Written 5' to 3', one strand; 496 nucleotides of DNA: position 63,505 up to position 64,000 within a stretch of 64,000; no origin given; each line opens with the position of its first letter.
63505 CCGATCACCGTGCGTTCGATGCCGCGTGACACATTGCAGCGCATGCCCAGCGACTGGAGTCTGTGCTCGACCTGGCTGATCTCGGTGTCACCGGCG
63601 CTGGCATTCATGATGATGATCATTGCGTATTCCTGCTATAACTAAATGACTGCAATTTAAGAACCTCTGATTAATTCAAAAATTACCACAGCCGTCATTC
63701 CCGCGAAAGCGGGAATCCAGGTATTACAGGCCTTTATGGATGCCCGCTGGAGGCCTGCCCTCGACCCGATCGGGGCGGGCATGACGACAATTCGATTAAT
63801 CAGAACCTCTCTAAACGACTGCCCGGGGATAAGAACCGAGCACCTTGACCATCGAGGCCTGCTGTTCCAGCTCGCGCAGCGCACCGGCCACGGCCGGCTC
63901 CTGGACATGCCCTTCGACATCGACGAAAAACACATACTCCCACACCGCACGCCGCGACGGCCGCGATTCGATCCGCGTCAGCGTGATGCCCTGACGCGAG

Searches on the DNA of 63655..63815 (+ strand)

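Call 34: search_dna_similar(query=window:63655-63815:+, collection=plasmids, mode=distant, max_evalue=0.01, max_rows=30)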
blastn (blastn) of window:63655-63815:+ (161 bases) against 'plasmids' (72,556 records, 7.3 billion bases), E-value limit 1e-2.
Records with a match: 14; places in all: 84; records where one place covers at least 80% of the query: 0.
Best place of each record, by identity: >=99% 2; 95-99% 4; 90-95% 4; 80-90% 3; 60-80% 1.
By first word of the organism name: Azospirillum 9; Neisseria 2; Photobacterium 1; Halioglobus 1; Sphingopyxis 1.
By predicted mobility (MOB-suite, as given by PLSDB): non-mobilizable 10; mobilizable 3; conjugative 1.
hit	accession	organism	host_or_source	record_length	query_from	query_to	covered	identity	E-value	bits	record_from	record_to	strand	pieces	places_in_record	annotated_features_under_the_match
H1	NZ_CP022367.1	Azospirillum sp. TSH58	single cell,paddy soils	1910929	39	109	44%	78.4%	2e-5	56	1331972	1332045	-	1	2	record has no annotation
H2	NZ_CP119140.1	Neisseria gonorrhoeae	Homo sapiens,whole organism,blood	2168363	15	64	31%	82.4%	3e-3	49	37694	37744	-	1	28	none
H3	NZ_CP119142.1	Neisseria gonorrhoeae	Homo sapiens,whole organism,synovial ...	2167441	15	64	31%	82.4%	3e-3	49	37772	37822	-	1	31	none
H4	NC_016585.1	Azospirillum lipoferum 4B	-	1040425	31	67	23%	91.9%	7e-5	55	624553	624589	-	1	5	none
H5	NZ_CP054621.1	Azospirillum oryzae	cell culture,soil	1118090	37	75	24%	87.2%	3e-3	49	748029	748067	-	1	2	record has no annotation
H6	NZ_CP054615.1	Azospirillum oryzae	cell culture,soil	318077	32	66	22%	94.4%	7e-5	54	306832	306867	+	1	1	none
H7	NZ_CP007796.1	Azospirillum argentinense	Triticum aestivum L.,Root,wheat ...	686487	37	67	19%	100.0%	6e-6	57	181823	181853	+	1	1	none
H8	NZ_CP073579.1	Photobacterium sp. GJ3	-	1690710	35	66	20%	93.8%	8e-4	50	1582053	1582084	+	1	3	record has no annotation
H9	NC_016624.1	Azospirillum lipoferum 4B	-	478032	37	66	19%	96.7%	8e-4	51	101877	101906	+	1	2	none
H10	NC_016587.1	Azospirillum lipoferum 4B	-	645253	37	66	19%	96.7%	8e-4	51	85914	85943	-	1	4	none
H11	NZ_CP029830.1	Azospirillum ramasamyi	single cell,Cow dung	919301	37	67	19%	93.5%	3e-3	48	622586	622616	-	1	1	none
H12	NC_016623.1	Azospirillum lipoferum 4B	-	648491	37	65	18%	96.6%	3e-3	49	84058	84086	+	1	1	none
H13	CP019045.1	Halioglobus pacificus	Pure cultured ...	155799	38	66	18%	96.6%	3e-3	49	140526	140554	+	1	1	record has no annotation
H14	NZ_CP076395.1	Sphingopyxis indica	Single cell,HCH dumpsite soil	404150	39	65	17%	100.0%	8e-4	50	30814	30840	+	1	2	ileS: isoleucine--tRNA ligase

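Call 35: get_annotated_region(hit=H2, flank=150)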
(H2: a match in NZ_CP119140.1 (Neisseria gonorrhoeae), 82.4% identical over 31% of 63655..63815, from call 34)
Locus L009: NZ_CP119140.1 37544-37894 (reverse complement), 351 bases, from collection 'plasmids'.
description: Neisseria gonorrhoeae strain 2022NG-0076 plasmid p2022NG-0076_1, complete sequence
organism: Neisseria gonorrhoeae (NCBI taxid 485)
taxonomy: Bacteria; Pseudomonadota; Betaproteobacteria; Neisseriales; Neisseriaceae; Neisseria; Neisseria gonorrhoeae
host: -; source: Homo sapiens,whole organism,blood; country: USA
typing (MOB-suite, as given by PLSDB): non-mobilizable
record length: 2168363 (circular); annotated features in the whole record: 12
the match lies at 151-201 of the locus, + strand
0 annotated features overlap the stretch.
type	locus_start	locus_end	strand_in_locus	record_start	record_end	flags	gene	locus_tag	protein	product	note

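Call 36: get_annotated_region(hit=H1, flank=150)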
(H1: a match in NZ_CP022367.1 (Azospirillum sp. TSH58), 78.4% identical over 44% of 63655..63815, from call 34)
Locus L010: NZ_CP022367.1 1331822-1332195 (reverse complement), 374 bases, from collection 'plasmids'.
description: Azospirillum sp. TSH58 plasmid TSH58_p02, complete sequence
organism: Azospirillum sp. TSH58 (NCBI taxid 664962)
taxonomy: Bacteria; Pseudomonadota; Alphaproteobacteria; Rhodospirillales; Azospirillaceae; Azospirillum; Azospirillum sp. TSH58
host: -; source: single cell,paddy soils; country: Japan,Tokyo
typing (MOB-suite, as given by PLSDB): mobilizable; replicon rep_cluster_622; relaxase MOBQ
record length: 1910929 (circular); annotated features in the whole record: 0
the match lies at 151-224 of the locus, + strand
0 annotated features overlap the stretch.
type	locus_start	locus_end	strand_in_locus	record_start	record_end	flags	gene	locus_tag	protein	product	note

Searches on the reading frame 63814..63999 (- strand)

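Call 27: search_protein_families(library=pfam, proteins=[window:63814-63999:-], max_evalue=0.01)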
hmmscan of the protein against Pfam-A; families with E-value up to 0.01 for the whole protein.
window:63814-63999:- (62 aa): 1 family
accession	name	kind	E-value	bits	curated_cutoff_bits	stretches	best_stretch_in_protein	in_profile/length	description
PF01842.31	ACT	-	7.7e-07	29.2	27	1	2-45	23-65/66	ACT domain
